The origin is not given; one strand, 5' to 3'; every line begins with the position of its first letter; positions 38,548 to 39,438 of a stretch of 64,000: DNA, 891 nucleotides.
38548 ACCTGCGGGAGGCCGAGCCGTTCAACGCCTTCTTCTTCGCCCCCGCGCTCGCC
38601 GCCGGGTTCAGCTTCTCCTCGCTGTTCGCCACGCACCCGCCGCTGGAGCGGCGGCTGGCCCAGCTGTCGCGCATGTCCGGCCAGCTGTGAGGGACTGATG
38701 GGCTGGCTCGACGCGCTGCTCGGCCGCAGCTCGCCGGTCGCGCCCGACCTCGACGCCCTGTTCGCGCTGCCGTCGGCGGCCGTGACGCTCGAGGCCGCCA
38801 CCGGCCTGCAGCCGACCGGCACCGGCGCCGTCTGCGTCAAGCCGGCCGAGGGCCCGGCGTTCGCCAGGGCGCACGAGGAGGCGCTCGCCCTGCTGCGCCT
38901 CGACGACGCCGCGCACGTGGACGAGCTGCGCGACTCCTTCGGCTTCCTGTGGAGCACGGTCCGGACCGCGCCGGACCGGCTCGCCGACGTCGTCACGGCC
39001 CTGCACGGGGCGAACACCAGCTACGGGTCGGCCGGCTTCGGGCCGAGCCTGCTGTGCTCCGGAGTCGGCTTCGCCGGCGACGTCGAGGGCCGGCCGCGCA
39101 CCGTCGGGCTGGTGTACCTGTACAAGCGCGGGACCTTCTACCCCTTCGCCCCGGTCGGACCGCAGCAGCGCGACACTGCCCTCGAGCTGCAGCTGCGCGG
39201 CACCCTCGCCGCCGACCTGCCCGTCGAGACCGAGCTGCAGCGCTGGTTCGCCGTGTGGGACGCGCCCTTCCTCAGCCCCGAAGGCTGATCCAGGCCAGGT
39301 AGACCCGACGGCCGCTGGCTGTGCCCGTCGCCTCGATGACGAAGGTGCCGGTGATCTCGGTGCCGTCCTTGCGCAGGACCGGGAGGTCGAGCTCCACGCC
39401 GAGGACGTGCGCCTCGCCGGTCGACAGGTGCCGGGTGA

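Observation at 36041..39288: sepH-pspA-pspAA-htpX-pspAB: a tightly coupled envelope-stress block next to a division factor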

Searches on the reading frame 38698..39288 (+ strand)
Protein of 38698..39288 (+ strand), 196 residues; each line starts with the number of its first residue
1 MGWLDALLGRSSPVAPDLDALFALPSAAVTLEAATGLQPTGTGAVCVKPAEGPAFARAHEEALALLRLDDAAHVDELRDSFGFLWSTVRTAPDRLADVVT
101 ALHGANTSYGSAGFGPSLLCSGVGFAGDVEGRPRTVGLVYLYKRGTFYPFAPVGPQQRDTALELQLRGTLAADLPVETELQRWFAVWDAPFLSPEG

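Call 6: search_protein_families(library=pfam, proteins=[window:38698-39288:+], max_evalue=0.1)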
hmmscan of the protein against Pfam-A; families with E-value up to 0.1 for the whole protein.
window:38698-39288:+ (196 aa): 1 family
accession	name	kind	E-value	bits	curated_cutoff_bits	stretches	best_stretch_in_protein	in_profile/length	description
PF22742.2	PspAB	-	3.5e-61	206.8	27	1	1-191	1-189/189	PspA associated protein B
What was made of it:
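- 38698..39288 (+): pspAB, 196 aa, soluble (pI 4.69). Pfam PF22742, E 3.5e-61, full length (call 6).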

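Call 7: search_protein_families(library=ncbifam, proteins=[window:38698-39288:+], max_evalue=0.1)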
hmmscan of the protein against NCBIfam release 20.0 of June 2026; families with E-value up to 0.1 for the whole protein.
window:38698-39288:+ (196 aa): 1 family
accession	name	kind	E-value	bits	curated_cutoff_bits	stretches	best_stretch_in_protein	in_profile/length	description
TIGR02502.2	type_III_YscX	equivalog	0.072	13.4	30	0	10-72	31-88/122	type III secretion apparatus assembly protein SctX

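Call 11: find_homologous_proteins(query=window:38698-39288:+, max_evalue=0.00001)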
Query window:38698-39288:+ (196 aa): 6343 proteins with E <= 0.00001 among 8000 candidates; the best 120 are listed.
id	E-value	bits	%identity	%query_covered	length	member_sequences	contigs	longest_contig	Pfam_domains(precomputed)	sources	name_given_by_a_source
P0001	2.8e-125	434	100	100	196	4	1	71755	PF22742.3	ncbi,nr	ncbi:MAG TPA: hypothetical protein VM433_14955 [Mycobacteriales bacterium]|nr:hypothetical protein [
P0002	3.9e-99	349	81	98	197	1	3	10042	PF22742.3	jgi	jgi:hypothetical protein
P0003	6.7e-98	344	80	100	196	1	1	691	PF22742.3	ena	-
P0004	2.0e-97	343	78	100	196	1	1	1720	PF22742.3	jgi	jgi:hypothetical protein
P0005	2.0e-96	340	79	98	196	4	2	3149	PF22742.3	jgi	jgi:hypothetical protein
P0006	4.7e-93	329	77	98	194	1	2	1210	PF22742.3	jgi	jgi:hypothetical protein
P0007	1.6e-92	327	76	98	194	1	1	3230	PF22742.3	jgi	jgi:hypothetical protein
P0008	5.9e-91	322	75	98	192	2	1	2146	PF22742.3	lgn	-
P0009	2.4e-90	320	74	98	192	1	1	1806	PF22742.3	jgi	jgi:hypothetical protein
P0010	6.6e-90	318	76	98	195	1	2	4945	PF22742.3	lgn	-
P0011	9.4e-90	318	76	98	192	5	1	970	PF22742.3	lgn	-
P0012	1.5e-89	317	77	98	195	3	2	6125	PF22742.3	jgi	jgi:hypothetical protein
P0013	2.0e-89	317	76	98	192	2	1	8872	PF22742.3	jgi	jgi:hypothetical protein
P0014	7.2e-89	315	72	100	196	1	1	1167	PF22742.3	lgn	-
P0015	1.4e-88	314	74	98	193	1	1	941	PF22742.3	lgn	-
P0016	1.5e-88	314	76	100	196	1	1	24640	PF22742.3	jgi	jgi:hypothetical protein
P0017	1.9e-88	314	73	98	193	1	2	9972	PF22742.3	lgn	-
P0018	4.2e-88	312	75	98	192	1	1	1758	PF22742.3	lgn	-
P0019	4.5e-88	312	75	98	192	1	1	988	PF22742.3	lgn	-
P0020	8.9e-88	311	76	100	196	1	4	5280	PF22742.3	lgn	-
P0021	1.1e-87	311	73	98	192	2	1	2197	PF22742.3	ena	-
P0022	1.7e-87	311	74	98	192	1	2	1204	PF22742.3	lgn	-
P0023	2.1e-87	310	73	98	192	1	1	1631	PF22742.3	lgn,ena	-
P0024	2.5e-87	310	74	98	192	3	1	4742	PF22742.3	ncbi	-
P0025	3.4e-87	310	74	98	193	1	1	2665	PF22742.3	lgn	-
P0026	5.1e-87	309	72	98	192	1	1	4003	PF22742.3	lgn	-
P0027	7.8e-87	308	73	98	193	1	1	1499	PF22742.3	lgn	-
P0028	8.2e-87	308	73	99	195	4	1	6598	PF22742.3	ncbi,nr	ncbi:MAG TPA: hypothetical protein VNU66_02590 [Mycobacteriales bacterium]|nr:hypothetical protein [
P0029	9.4e-87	308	73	98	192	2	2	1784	PF22742.3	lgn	-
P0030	1.3e-86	308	73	98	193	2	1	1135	PF22742.3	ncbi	-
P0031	1.5e-86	307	74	98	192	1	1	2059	PF22742.3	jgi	jgi:hypothetical protein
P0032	3.1e-86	306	74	98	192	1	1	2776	PF22742.3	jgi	jgi:hypothetical protein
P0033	8.4e-86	305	72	98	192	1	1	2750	PF22742.3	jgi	jgi:hypothetical protein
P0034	1.9e-85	304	73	98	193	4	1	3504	PF22742.3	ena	-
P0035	1.1e-84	301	70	98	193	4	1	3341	PF22742.3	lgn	-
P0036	2.0e-84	301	71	98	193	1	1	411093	PF22742.3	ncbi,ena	-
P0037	3.2e-84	300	71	98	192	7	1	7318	PF22742.3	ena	-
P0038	3.3e-84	300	73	97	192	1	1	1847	PF22742.3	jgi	jgi:hypothetical protein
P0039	4.7e-84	299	71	98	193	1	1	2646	PF22742.3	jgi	jgi:hypothetical protein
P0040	5.9e-84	299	70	98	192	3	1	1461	PF22742.3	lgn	-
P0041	6.9e-84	299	71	98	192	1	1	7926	PF22742.3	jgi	jgi:hypothetical protein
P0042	3.7e-83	296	72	97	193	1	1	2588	PF22742.3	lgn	-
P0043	1.2e-81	291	70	98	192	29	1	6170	PF22742.3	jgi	-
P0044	1.9e-81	291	71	98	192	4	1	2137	PF22742.3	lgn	-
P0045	3.3e-81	290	69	98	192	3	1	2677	PF22742.3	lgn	-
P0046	3.8e-81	290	68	98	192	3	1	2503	PF22742.3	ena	-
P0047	8.9e-81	289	68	98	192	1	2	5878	PF22742.3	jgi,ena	-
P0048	1.2e-80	288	69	98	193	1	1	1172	PF22742.3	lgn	-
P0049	1.7e-80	288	69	98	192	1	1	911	PF22742.3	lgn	-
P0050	2.9e-80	287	69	98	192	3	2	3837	PF22742.3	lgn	-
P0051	3.0e-80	287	70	98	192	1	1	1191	PF22742.3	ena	-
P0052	4.9e-80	286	71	98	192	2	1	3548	PF22742.3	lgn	-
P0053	1.0e-79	285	68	98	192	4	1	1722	PF22742.3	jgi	jgi:hypothetical protein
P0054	1.7e-79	284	70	98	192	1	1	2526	PF22742.3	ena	-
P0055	2.0e-79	284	67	98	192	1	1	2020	PF22742.3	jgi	jgi:hypothetical protein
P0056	3.9e-79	283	69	98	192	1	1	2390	PF22742.3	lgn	-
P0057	4.3e-79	283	70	98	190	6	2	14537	PF22742.3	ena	-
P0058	1.4e-78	281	69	98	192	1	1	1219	PF22742.3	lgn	-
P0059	1.8e-78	281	70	98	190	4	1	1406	PF22742.3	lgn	-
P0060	5.3e-78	280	68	98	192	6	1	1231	PF22742.3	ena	-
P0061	8.2e-78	279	69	96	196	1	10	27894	PF22742.3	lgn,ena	-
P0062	9.4e-78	279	67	98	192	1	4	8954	PF22742.3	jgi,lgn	jgi:hypothetical protein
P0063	1.3e-77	278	68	98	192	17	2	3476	PF22742.3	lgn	-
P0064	1.7e-77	278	68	97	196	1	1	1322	PF22742.3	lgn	-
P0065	2.6e-77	277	68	98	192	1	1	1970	PF22742.3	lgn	-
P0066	4.6e-77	276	69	98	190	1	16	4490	PF22742.3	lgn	-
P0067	7.6e-77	276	66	98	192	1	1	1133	PF22742.3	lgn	-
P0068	7.9e-77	276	65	98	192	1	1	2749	PF22742.3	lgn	-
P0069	1.2e-76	275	68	98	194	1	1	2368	PF22742.3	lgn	-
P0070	1.2e-76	275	66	98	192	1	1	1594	PF22742.3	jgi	jgi:hypothetical protein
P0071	1.2e-76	275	66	98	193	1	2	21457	PF22742.3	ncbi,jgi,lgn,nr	ncbi:MAG TPA: hypothetical protein VHC41_10240 [Mycobacteriales bacterium]|jgi:hypothetical protein|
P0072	6.2e-76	273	68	98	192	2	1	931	PF22742.3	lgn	-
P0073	9.5e-76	272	65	98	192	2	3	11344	PF22742.3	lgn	-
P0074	9.9e-76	272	66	100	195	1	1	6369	PF22742.3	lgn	-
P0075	1.5e-75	272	65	94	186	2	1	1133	PF22742.3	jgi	jgi:hypothetical protein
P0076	1.9e-75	271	65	98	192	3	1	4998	PF22742.3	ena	-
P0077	2.6e-75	271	66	98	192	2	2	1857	PF22742.3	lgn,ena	-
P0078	4.7e-74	267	66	98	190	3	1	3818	PF22742.3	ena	-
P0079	7.1e-74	266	68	98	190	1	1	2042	PF22742.3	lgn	-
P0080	7.9e-74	266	66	98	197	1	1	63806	PF22742.3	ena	-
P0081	1.6e-73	265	63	98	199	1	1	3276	PF22742.3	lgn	-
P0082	1.6e-73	265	66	97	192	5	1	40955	PF22742.3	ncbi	ncbi:MAG: PspA-associated protein PspAB [Mycobacteriales bacterium]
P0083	2.4e-73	264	64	98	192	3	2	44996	PF22742.3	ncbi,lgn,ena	-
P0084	2.5e-73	264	63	98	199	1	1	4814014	PF22742.3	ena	-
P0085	4.8e-73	263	67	98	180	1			PF22742.3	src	-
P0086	8.8e-73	262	63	99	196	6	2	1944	PF22742.3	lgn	-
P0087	8.9e-73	262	64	98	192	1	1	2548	PF22742.3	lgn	-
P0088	2.6e-72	261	64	97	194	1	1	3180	PF22742.3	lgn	-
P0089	2.7e-72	261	63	98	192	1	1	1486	PF22742.3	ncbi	-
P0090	4.2e-72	260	65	98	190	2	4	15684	PF22742.3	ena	-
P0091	5.6e-72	260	65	98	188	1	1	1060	PF22742.3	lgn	-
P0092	1.2e-70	256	63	98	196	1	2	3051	PF22742.3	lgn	-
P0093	1.2e-70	256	65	98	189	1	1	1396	PF22742.3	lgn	-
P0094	5.5e-69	250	62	97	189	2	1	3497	PF22742.3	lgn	-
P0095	2.4e-68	248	61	98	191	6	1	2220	PF22742.3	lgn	-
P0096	1.3e-67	246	60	98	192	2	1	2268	PF22742.3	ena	-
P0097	3.5e-67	244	65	97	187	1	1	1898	PF22742.3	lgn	-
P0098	5.1e-67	244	63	98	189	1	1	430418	PF22742.3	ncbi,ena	-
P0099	8.5e-67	243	63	98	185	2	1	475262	PF22742.3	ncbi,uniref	ncbi:hypothetical protein ACFOY2_10960 [Nonomuraea purpurea]|uniref:Uncharacterized protein n=1 Tax=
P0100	1.1e-66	243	62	98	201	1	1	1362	PF22742.3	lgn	-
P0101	1.6e-66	242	59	98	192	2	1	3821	PF22742.3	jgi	-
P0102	2.1e-66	242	59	98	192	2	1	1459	PF22742.3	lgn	-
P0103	2.1e-66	242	60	97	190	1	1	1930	PF22742.3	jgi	jgi:hypothetical protein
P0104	2.7e-66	241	60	98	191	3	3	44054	PF22742.3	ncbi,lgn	ncbi:MAG: PspA-associated protein PspAB [Frankiaceae bacterium]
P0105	4.1e-66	241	61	98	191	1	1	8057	PF22742.3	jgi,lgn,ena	jgi:hypothetical protein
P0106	6.9e-66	240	62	98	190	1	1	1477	PF22742.3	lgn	-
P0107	8.7e-66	240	61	98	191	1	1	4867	PF22742.3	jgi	jgi:hypothetical protein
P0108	1.2e-65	239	60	98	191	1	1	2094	PF22742.3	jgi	jgi:hypothetical protein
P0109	1.3e-65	239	60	98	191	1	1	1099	PF22742.3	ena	-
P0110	1.5e-65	239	60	97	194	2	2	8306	PF22742.3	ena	-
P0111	2.2e-65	238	61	98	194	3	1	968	PF22742.3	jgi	-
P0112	2.6e-65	238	60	98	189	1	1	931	PF22742.3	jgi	jgi:hypothetical protein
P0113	3.1e-65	238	59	98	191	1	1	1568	PF22742.3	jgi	jgi:hypothetical protein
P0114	3.2e-65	238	57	98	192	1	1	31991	PF22742.3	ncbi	ncbi:MAG TPA: hypothetical protein VF054_10375 [Micromonosporaceae bacterium]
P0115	6.1e-65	237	62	98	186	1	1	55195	PF22742.3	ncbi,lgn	ncbi:PspA-associated protein PspAB [Nonomuraea sp. NPDC003201]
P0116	7.1e-65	237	59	98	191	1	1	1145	PF22742.3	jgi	jgi:hypothetical protein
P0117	7.4e-65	237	61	98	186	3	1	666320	PF22742.3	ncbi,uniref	ncbi:hypothetical protein [Nonomuraea sp. NPDC050786]|uniref:PspA-associated protein PspAB n=1 Tax=N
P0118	8.6e-65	236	61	98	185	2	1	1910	PF22742.3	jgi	jgi:hypothetical protein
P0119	8.7e-65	236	62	98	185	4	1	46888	PF22742.3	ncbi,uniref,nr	ncbi:PspA-associated protein PspAB [Nonomuraea sp. SBT364]|uniref:PspA-associated protein PspAB n=1 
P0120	1.1e-64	236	62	98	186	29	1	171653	PF22742.3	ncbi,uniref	ncbi:hypothetical protein [Nonomuraea sp. NPDC049695]|uniref:PspA-associated protein PspAB n=1 Tax=N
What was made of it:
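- On PspAB (Pfam PF22742): Homologues are named 'PspA-associated protein PspAB' by NCBI (call 11).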

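Call 13: find_related_loci(query=window:38698-39288:+, collection=genome_contigs, flank=6000)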
Query window:38698-39288:+ (196 aa) in genome_contigs; peptide patterns used: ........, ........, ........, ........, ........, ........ (x = any residue, [..] = any of these).
600 stretches matched a pattern (row limit reached: there are more); 532 encode a relative of the query (tblastn E <= 1e-3); the best 80 are kept; 80 distinct loci.
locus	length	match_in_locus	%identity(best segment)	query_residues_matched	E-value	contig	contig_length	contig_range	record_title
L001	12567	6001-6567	61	1-195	1e-67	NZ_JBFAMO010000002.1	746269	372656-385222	Nonomuraea angiospora strain NPDC049854 NPDC049854_81_C5.ctg-0002, whole genome shotgun sequence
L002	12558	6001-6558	60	1-192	1e-67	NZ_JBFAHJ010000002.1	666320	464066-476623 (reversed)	Nonomuraea sp. NPDC050786 NPDC050786_151_H1.ctg-0002, whole genome shotgun sequence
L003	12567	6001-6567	61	1-195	1e-67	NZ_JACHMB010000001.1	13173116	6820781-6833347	Nonomuraea jabiensis strain DSM 45507 Ga0374001_01, whole genome shotgun sequence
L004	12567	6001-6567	62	1-195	3e-67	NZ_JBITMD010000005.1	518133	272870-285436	Nonomuraea sp. NPDC049480 NPDC049480_108_A6.ctg-0005, whole genome shotgun sequence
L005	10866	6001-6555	63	1-192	4e-67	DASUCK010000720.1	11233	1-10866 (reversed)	MAG TPA_asm: Nonomuraea sp. isolate SMAG_U1294 k141_1203875, whole genome shotgun sequence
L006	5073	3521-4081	60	1-194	3e-67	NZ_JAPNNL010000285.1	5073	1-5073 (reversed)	Nonomuraea corallina strain MCN248 285, whole genome shotgun sequence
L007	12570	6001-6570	61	1-196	2e-67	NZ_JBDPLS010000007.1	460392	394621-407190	Nonomuraea sp. B1E8 B1E8_contig_7, whole genome shotgun sequence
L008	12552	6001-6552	61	1-190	5e-67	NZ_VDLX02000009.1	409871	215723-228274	Nonomuraea phyllanthi strain PA1-10 NODE_9_length_409871_cov_35.071774, whole genome shotgun sequence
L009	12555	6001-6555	61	1-192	1e-65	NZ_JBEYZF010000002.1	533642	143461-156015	Nonomuraea sp. NPDC046570 NPDC046570_98_E2.ctg-0002, whole genome shotgun sequence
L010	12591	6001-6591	58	1-195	4e-66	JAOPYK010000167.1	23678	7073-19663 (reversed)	MAG: Streptosporangiaceae bacterium isolate RYN_225 scaffold_2085279, whole genome shotgun sequence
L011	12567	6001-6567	58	1-192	9e-66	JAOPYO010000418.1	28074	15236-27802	MAG: Actinomycetes bacterium isolate RYN_229 scaffold_515928, whole genome shotgun sequence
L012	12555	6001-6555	60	1-192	2e-65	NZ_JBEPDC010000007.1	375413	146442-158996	Nonomuraea sp. NPDC000554 NPDC000554_26_C5.ctg-0007, whole genome shotgun sequence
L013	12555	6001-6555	59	1-192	1e-65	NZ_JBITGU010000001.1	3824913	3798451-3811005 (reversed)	Nonomuraea sp. NPDC050556 NPDC050556_347_A3.ctg-0001, whole genome shotgun sequence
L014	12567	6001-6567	57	1-192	3e-65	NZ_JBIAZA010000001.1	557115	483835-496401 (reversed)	Streptosporangium sp. NPDC000396 NPDC000396_6_G10.ctg-0001, whole genome shotgun sequence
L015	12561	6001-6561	58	3-192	5e-65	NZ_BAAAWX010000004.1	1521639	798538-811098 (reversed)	Streptosporangium nondiastaticum strain JCM 3114 sequence04, whole genome shotgun sequence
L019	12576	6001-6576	57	1-192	9e-64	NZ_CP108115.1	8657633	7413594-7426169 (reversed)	Streptomyces sp. NBC_00212 chromosome, complete genome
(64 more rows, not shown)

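Call 15: find_encoding_contigs(protein=P0002, flank=6000, max_places=2)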
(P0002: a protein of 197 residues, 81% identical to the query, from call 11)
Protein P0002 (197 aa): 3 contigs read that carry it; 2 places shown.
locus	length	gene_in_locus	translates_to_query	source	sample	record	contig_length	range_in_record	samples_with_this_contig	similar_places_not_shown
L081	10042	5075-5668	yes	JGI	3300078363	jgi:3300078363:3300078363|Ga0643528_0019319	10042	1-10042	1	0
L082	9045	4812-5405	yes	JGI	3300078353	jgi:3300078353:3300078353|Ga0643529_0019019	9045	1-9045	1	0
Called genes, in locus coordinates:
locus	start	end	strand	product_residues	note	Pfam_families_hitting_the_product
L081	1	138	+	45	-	?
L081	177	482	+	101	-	-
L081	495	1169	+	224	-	-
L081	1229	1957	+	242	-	PF11268:DUF3071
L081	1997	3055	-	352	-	PF07228:SpoIIE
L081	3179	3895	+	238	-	PF04012:PspA_IM30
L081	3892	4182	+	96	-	PF22743:PspAA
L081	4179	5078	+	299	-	PF01435:Peptidase_M48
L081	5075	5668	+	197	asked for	PF22742:PspAB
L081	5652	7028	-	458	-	PF13581:HATPase_c_2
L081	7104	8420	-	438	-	PF00067:p450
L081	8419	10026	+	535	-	PF19290:PmbA_TldD_2nd (faint), PF01523:PmbA_TldD_1st, PF19289:PmbA_TldD_3rd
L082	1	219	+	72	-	?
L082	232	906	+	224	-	-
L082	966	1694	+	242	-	PF11268:DUF3071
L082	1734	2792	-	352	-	PF07228:SpoIIE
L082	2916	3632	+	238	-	PF04012:PspA_IM30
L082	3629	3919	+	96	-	PF22743:PspAA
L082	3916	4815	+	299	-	PF01435:Peptidase_M48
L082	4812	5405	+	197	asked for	PF22742:PspAB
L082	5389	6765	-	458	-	PF13581:HATPase_c_2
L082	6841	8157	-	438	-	PF00067:p450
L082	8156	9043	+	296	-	?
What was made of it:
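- In L081/L082, the closest relatives (81% PspAB identity), a minus-strand SpoIIE gene lies between the DUF3071 gene and pspA (call 15).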

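Call 16: find_encoding_contigs(protein=P0016, flank=6000, max_places=2)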
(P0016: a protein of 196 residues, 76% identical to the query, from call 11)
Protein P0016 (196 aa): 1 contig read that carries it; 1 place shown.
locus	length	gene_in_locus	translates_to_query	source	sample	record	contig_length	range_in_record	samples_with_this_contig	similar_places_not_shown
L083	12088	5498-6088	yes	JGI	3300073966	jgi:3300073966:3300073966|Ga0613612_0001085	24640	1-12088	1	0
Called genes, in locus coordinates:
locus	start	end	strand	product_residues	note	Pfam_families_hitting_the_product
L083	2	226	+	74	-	?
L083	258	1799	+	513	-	PF00501:AMP-binding, PF13193:AMP-binding_C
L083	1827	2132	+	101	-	-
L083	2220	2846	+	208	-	-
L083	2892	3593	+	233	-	PF11268:DUF3071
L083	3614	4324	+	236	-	PF04012:PspA_IM30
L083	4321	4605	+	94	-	PF22743:PspAA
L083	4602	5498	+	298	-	PF01435:Peptidase_M48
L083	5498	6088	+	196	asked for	PF22742:PspAB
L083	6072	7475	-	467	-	PF13581:HATPase_c_2, PF02518:HATPase_c (weak)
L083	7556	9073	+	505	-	PF01523:PmbA_TldD_1st, PF19289:PmbA_TldD_3rd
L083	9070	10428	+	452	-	PF19289:PmbA_TldD_3rd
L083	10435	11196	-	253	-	PF00106:adh_short, PF08659:KR, PF13561:adh_short_C2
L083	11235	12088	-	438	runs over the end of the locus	PF03703:bPH_2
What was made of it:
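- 39272..40744 (-): Convergent HATPase_c_2 + PAS gene that closes the block. It overlaps pspAB by 17 nt. The same 17-nt overlap occurs in L081/L082/L083 (calls 15, 16).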

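Call 17: find_encoding_contigs(protein=P0036, flank=6000, max_places=2)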
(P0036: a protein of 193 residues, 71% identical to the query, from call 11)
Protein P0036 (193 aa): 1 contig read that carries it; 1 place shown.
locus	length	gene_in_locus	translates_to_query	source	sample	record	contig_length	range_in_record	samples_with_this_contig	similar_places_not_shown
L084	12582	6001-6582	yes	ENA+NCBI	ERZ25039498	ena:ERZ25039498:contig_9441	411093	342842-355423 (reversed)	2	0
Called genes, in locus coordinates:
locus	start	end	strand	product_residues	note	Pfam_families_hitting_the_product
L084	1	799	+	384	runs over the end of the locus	PF02771:Acyl-CoA_dh_N, PF02770:Acyl-CoA_dh_M, PF00441:Acyl-CoA_dh_1, PF08028:Acyl-CoA_dh_2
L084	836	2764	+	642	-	PF00664:ABC_membrane, PF00005:ABC_tran, PF02463:SMC_N (faint)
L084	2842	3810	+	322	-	PF00990:GGDEF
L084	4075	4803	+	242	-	PF04012:PspA_IM30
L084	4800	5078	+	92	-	PF22743:PspAA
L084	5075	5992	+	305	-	PF01435:Peptidase_M48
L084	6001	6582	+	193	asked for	PF22742:PspAB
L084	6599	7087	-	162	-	PF11181:YflT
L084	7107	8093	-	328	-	PF00583:Acetyltransf_1 (weak), PF13508:Acetyltransf_7 (weak)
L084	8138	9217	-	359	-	PF08240:ADH_N, PF00107:ADH_zinc_N, PF13602:ADH_zinc_N_2 (weak)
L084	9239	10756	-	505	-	PF02770:Acyl-CoA_dh_M, PF00441:Acyl-CoA_dh_1, PF12806:Acyl-CoA_dh_C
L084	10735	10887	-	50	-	-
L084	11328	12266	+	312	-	PF02770:Acyl-CoA_dh_M, PF00441:Acyl-CoA_dh_1, PF08028:Acyl-CoA_dh_2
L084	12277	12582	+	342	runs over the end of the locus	PF00106:adh_short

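Call 26: predict_structure(alignment_id=A1)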
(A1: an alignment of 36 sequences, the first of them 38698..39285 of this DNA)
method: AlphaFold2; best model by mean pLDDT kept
length: 196 residues; sequences in the alignment: 36
mean_pLDDT: 90.2   pTM: 0.86
mean pLDDT of the five models: 90.2, 89.5, 89.5, 89.1, 88.7
residues with pLDDT >= 90: 151; 70-90: 24; 50-70: 19; < 50: 2
segments of 3 or more residues with pLDDT < 50: none
pLDDT, mean of each block of 10 residues (from residue 1): 56 80 97 97 96 96 94 93 95 96 97 93 96 95 93 90 94 88 78 73
secondary structure, 60 per line:
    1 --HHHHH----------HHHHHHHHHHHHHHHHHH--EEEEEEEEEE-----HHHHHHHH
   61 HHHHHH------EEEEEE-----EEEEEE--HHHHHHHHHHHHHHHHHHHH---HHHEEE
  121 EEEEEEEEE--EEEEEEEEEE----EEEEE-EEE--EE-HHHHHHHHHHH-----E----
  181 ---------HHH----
elements in order: H3-7 H18-35 E38-47 H53-66 E73-78 E84-89 H92-111 E118-129 E132-141 E146-150 E152-154 H160-170
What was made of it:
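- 38698..39288 (+): The AF2 model has pLDDT 90.2 and pTM 0.86 (call 26).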

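Call 30: fold_search(model_id=the predicted structure, library=pdb)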
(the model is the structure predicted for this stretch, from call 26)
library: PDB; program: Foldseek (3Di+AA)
matches with E <= 10: 1048; with E <= 0.001: 0
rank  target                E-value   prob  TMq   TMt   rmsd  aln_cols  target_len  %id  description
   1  7mpv_C                1.1e-02  1.00  0.26  0.54   3.0        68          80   15  CmcC from Type II Cut MCP (released 2021-09-08)
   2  9qup_A                1.4e-02  0.77  0.29  0.32  13.6       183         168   19  Tb(III)-bound de novo protein scaffold TFD-EE MPNN (released 2025-11-19)
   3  4ky3_A                1.6e-02  0.99  0.37  0.43   3.6       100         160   15  Three-dimensional Structure of the orthorhombic crystal of computationally designed insertion domain , Northeast Struc (released 2013-06-19)
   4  3cim_A                1.8e-02  1.00  0.31  0.60   2.9        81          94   12  Carboxysome shell protein, CcmK2 C-terminal deletion mutant (released 2009-02-03)
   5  4rbt_C                1.9e-02  1.00  0.30  0.66   2.5        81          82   15  PduA K26A S40L mutant, from Salmonella enterica serovar Typhimurium LT2 (released 2015-02-18)
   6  4p2s_A                2.0e-02  1.00  0.31  0.63   2.5        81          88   15  Alanine Scanning Mutagenesis Identifies an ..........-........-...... Triad Essential to Assembly of the Shell of the  (released 2014-05-14)
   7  4qig_G                2.0e-02  1.00  0.28  0.57   2.5        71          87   15  Crystal Structure of PduA with edge mutation K26A and pore mutation S40C (released 2015-02-18)
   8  7mpv_E                2.0e-02  0.99  0.26  0.50   3.0        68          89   15  CmcC from Type II Cut MCP (released 2021-09-08)
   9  7mpw_F                2.0e-02  0.93  0.22  0.44   4.3        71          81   21  CmcB from Type II Cut MCP (released 2021-09-08)
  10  7mpw_C                2.3e-02  0.91  0.22  0.45   4.3        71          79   21  CmcB from Type II Cut MCP (released 2021-09-08)
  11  7mpv_I                2.4e-02  0.99  0.26  0.54   3.0        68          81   15  CmcC from Type II Cut MCP (released 2021-09-08)
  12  6wxo_B                2.4e-02  0.95  0.30  0.33  11.3       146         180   12  De novo TIM barrel-ferredoxin fold fusion homodimer with 2-histidine 2-glutamate centre TFD-HE (released 2020-11-25)
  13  4rjv_C                2.7e-02  1.00  0.30  0.65   2.7        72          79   15  Crystal Structure of a De Novo Designed Ferredoxin Fold, Northeast Structural Genomics Consortium (NESG) Target OR461 (released 2014-10-22)
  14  4ppd_A                2.9e-02  1.00  0.29  0.56   2.6        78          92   15  PduA K26A, crystal form 2 (released 2014-05-14)
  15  3mpw_C                2.9e-02  0.98  0.26  0.48   4.1        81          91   14  Structure of EUTM in 2-D protein membrane (released 2011-05-11)
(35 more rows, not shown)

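Call 40: find_encoding_contigs(protein=P0017, flank=5000, max_places=1)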
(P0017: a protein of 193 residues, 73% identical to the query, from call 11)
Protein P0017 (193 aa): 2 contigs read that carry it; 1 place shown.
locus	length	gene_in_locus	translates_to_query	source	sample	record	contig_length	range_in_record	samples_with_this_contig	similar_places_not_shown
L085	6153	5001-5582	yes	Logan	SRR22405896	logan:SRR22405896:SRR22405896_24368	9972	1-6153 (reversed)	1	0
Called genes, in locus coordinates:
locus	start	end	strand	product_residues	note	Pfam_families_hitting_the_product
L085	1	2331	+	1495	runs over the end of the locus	PF00082:Peptidase_S8, PF13517:FG-GAP_3 (faint)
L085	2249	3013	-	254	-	PF14080:DUF4261 (weak)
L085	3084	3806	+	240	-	PF04012:PspA_IM30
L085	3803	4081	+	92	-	PF22743:PspAA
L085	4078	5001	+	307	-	PF01435:Peptidase_M48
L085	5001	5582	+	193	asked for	PF22742:PspAB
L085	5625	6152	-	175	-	?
